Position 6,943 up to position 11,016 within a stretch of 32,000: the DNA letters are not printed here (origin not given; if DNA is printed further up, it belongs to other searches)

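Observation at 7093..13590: Four-gene SMC-like ATPase / Toprim operon: Wadjet-like parts list, non-canonical order and sizes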

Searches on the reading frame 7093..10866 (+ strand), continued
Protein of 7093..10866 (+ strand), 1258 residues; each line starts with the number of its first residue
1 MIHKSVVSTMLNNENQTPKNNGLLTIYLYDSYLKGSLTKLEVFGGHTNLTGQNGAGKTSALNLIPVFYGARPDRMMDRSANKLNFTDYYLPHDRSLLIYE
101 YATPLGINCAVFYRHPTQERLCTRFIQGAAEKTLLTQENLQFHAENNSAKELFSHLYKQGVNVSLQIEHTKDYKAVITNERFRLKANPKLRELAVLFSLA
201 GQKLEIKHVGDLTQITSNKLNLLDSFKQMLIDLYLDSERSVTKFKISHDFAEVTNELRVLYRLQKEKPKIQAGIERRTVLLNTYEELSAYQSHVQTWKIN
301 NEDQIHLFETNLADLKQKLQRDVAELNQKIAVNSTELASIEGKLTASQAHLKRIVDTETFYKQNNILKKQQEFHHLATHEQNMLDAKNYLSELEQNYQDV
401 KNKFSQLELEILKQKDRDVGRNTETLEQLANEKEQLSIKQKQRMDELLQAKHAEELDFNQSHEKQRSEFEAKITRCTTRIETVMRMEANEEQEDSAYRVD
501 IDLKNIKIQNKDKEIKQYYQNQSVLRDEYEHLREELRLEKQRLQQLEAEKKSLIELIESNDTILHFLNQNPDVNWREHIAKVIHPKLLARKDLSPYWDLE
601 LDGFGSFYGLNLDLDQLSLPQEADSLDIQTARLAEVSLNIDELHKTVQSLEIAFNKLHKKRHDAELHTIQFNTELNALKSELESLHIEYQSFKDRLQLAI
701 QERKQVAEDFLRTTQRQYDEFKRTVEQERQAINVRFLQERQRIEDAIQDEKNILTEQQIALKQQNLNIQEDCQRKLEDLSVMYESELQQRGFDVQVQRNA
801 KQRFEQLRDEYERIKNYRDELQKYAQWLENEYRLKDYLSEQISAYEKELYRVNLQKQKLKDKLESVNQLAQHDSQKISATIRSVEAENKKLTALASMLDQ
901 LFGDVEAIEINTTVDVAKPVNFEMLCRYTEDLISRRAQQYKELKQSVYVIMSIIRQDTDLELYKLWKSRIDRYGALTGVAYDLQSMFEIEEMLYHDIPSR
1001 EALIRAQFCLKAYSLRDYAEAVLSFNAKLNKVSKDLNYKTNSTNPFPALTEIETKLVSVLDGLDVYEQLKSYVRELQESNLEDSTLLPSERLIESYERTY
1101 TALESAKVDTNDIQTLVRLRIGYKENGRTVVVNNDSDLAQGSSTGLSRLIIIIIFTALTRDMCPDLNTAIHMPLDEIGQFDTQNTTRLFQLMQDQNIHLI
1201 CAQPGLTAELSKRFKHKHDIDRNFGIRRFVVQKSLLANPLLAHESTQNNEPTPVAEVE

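Call 47: get_annotated_region(hit=H12, flank=6000)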
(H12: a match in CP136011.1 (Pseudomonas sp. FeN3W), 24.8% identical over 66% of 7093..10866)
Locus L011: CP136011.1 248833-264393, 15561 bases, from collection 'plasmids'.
description: Pseudomonas sp. FeN3W plasmid unnamed, complete sequence
organism: Pseudomonas sp. FeN3W (NCBI taxid 3035478)
taxonomy: Bacteria; Pseudomonadota; Gammaproteobacteria; Pseudomonadales; Pseudomonadaceae; Pseudomonas; Pseudomonas sp. FeN3W
host: -; source: cell culture,marine sediment; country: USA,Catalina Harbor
typing (MOB-suite, as given by PLSDB): non-mobilizable
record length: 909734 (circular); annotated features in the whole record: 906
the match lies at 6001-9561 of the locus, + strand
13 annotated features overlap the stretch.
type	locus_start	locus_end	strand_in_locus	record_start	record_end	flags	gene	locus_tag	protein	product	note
CDS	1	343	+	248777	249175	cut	tnpA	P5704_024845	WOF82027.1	IS200/IS605 family transposase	-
CDS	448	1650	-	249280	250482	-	-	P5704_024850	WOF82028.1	RtcB family protein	-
CDS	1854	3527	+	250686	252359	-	-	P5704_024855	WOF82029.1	hypothetical protein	-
CDS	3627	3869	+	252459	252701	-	-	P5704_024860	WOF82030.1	(2Fe-2S)-binding protein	-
CDS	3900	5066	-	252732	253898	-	-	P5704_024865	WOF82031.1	hypothetical protein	-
CDS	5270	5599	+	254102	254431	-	-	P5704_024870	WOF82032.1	hypothetical protein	-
CDS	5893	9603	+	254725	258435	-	-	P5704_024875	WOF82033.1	ATP-binding protein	-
CDS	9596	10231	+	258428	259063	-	-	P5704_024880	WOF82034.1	hypothetical protein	-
CDS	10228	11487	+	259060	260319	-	-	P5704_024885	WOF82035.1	hypothetical protein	-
CDS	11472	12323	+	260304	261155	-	-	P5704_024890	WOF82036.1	hypothetical protein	-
CDS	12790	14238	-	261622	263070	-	-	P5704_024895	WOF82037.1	putative Ig domain-containing protein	-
CDS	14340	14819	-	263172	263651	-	-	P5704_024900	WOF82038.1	hypothetical protein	-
CDS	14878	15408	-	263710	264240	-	-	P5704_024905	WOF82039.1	hypothetical protein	-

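Call 48: get_annotated_region(hit=H13, flank=6000)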
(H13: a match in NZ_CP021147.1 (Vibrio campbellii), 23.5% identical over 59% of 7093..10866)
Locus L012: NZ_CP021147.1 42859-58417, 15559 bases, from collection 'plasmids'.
description: Vibrio campbellii strain LA16-V1 plasmid pLA16-1, complete sequence
organism: Vibrio campbellii (NCBI taxid 680)
taxonomy: Bacteria; Pseudomonadota; Gammaproteobacteria; Vibrionales; Vibrionaceae; Vibrio; Vibrio campbellii
host: -; source: Penaeus vannamei,Single cell; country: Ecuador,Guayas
typing (MOB-suite, as given by PLSDB): conjugative; relaxase MOBH; mating-pair formation MPF_F
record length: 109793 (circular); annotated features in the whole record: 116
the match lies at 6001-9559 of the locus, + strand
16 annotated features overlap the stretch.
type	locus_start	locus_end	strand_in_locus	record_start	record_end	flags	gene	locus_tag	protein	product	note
CDS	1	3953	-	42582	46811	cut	-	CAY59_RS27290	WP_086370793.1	LysM peptidoglycan-binding domain-containing protein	-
CDS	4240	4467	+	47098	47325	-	-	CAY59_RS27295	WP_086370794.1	hypothetical protein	-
CDS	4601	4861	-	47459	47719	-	-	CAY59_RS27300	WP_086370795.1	hypothetical protein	-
CDS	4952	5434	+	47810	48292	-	-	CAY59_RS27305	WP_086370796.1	hypothetical protein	-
CDS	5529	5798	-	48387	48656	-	-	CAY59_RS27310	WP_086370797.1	hypothetical protein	-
CDS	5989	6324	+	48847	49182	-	-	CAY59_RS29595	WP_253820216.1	ATP-binding protein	-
CDS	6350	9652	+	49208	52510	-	-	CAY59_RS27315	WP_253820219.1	ATP-binding protein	-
CDS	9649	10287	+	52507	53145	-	-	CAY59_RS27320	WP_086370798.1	hypothetical protein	-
CDS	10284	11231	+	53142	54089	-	-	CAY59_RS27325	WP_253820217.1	hypothetical protein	-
CDS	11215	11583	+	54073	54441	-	-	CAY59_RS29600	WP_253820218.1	hypothetical protein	-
CDS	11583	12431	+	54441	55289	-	-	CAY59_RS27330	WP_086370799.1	hypothetical protein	-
CDS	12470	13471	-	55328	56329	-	yejK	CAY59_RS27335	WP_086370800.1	nucleoid-associated protein YejK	-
CDS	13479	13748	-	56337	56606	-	-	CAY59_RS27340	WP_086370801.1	hypothetical protein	-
CDS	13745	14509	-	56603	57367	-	-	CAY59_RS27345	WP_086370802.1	hypothetical protein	-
CDS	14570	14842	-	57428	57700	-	-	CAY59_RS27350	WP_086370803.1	hypothetical protein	-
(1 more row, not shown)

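Call 87: get_annotated_region(hit=H21, flank=7000)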
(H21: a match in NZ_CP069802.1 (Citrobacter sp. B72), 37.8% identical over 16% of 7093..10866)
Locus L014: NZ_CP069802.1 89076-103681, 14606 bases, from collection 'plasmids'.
description: Citrobacter sp. B72 plasmid pB72A, complete sequence
organism: Citrobacter sp. B72 (NCBI taxid 2807631)
taxonomy: Bacteria; Pseudomonadota; Gammaproteobacteria; Enterobacterales; Enterobacteriaceae; Citrobacter; Citrobacter sp. B72
host: -; source: cell culture,water; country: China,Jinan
typing (MOB-suite, as given by PLSDB): conjugative; replicon IncHI2A,rep_cluster_1088; relaxase MOBH; mating-pair formation MPF_F
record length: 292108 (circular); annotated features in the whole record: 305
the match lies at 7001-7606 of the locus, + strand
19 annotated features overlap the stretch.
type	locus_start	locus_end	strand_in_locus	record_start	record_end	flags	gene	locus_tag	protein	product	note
CDS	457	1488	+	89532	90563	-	-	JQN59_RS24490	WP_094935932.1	IS630-like element ISAhy2 family transposase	GO:0006313 - DNA transposition [Evidence IEA]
CDS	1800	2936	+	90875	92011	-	-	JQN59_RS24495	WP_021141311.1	ISAs1-like element ISAs12 family transposase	GO:0006313 - DNA transposition [Evidence IEA]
CDS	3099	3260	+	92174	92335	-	-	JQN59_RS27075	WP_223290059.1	peptide-methionine (S)-S-oxide reductase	-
CDS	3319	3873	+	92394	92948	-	-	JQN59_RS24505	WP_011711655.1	carboxymuconolactone decarboxylase family protein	-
CDS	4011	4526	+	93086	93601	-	-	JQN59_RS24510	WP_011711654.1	DUF417 family protein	-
CDS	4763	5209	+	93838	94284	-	msrB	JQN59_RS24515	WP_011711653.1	peptide-methionine (R)-S-oxide reductase MsrB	GO:0030091 - protein repair [Evidence IEA]; GO:0006979 - response to oxidative stress [Evidence IEA]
CDS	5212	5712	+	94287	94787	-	msrA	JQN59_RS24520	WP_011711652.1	peptide-methionine (S)-S-oxide reductase MsrA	GO:0030091 - protein repair [Evidence IEA]; GO:0006979 - response to oxidative stress [Evidence IEA]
CDS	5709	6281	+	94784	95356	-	-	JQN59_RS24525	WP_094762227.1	peptide-methionine (S)-S-oxide reductase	-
CDS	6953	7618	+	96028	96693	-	-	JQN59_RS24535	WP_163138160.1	ATP-binding protein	-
CDS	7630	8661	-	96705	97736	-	-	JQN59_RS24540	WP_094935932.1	IS630-like element ISAhy2 family transposase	GO:0006313 - DNA transposition [Evidence IEA]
CDS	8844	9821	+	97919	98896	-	-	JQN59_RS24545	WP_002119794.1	sensor domain-containing diguanylate cyclase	-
CDS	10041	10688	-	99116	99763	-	-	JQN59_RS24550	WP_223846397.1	peptide-methionine (S)-S-oxide reductase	-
CDS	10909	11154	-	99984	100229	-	-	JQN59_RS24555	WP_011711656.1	glutaredoxin domain-containing protein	-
CDS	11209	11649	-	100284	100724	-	msrB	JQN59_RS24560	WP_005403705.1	peptide-methionine (R)-S-oxide reductase MsrB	GO:0030091 - protein repair [Evidence IEA]; GO:0006979 - response to oxidative stress [Evidence IEA]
CDS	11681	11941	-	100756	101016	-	-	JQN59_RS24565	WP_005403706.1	glutaredoxin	-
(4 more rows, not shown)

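Call 88: get_annotated_region(hit=H14, flank=5000)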
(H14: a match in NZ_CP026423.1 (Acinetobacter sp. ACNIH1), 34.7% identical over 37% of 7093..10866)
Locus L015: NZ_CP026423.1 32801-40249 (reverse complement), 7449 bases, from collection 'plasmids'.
description: Acinetobacter sp. ACNIH1 plasmid pACI-b25a, complete sequence
organism: Acinetobacter sp. ACNIH1 (NCBI taxid 1636603)
taxonomy: Bacteria; Pseudomonadota; Gammaproteobacteria; Moraxellales; Moraxellaceae; Acinetobacter; Acinetobacter sp. ACNIH1
host: -; source: -; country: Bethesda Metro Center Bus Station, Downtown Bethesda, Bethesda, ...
typing (MOB-suite, as given by PLSDB): non-mobilizable
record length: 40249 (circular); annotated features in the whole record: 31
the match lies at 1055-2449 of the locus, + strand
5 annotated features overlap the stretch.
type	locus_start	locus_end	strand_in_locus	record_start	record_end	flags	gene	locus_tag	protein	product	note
CDS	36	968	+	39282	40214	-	-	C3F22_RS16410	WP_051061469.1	IS5-like element ISAba12 family transposase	GO:0006313 - DNA transposition [Evidence IEA]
CDS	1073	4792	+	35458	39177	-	-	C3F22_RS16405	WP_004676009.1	ATP-binding protein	-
CDS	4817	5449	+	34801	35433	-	-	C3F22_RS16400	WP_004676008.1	hypothetical protein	-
CDS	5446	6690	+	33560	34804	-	-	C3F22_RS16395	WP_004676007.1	hypothetical protein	-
CDS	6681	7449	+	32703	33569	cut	-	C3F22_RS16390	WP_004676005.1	hypothetical protein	-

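Call 100: search_protein_families(library=padloc, alignment_id=A6, max_evalue=0.1)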
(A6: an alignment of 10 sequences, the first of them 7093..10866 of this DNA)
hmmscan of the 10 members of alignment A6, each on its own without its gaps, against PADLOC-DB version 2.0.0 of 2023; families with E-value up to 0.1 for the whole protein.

A. member 1, window:7093-10866:+ (1258 aa): 2 families
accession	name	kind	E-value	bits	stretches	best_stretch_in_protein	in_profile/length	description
PDLC00551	JetC2|JetC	-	0.0025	13.7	1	654-945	277-560/1365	DUF3584 domain; MukB-like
PDLC03865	LmuB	-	0.068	9.3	2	369-730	157-484/1007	-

B. families by the number of members that match (of 10 scanned): 16 families
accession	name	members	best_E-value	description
PDLC03865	LmuB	4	9.2e-05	-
PDLC03859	LmuB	2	2e-09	-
PDLC00581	JetC3|JetC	2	9.8e-06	DUF3584 domain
PDLC02979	AriA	2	7.9e-05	-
PDLC03868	LmuB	2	0.00016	-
PDLC03878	NsnB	2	0.00018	-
PDLC02980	AriA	2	0.00078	-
PDLC00551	JetC2|JetC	2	0.0025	DUF3584 domain; MukB-like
PDLC00503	JetC1|JetC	1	2.6e-05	DUF3584 domain; MukB-like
PDLC00582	JetC3|JetC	1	3.1e-05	DUF3584 domain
PDLC03860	LmuB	1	9.6e-05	-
PDLC00290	PtuA1|PtuA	1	0.00031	AAA ATPase domain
PDLC00514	JetC1|JetC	1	0.00039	DUF3584 domain; MukB-like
PDLC00519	JetC1|JetC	1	0.0012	DUF3584 domain; MukB-like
PDLC04140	mad8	1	0.015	mads_8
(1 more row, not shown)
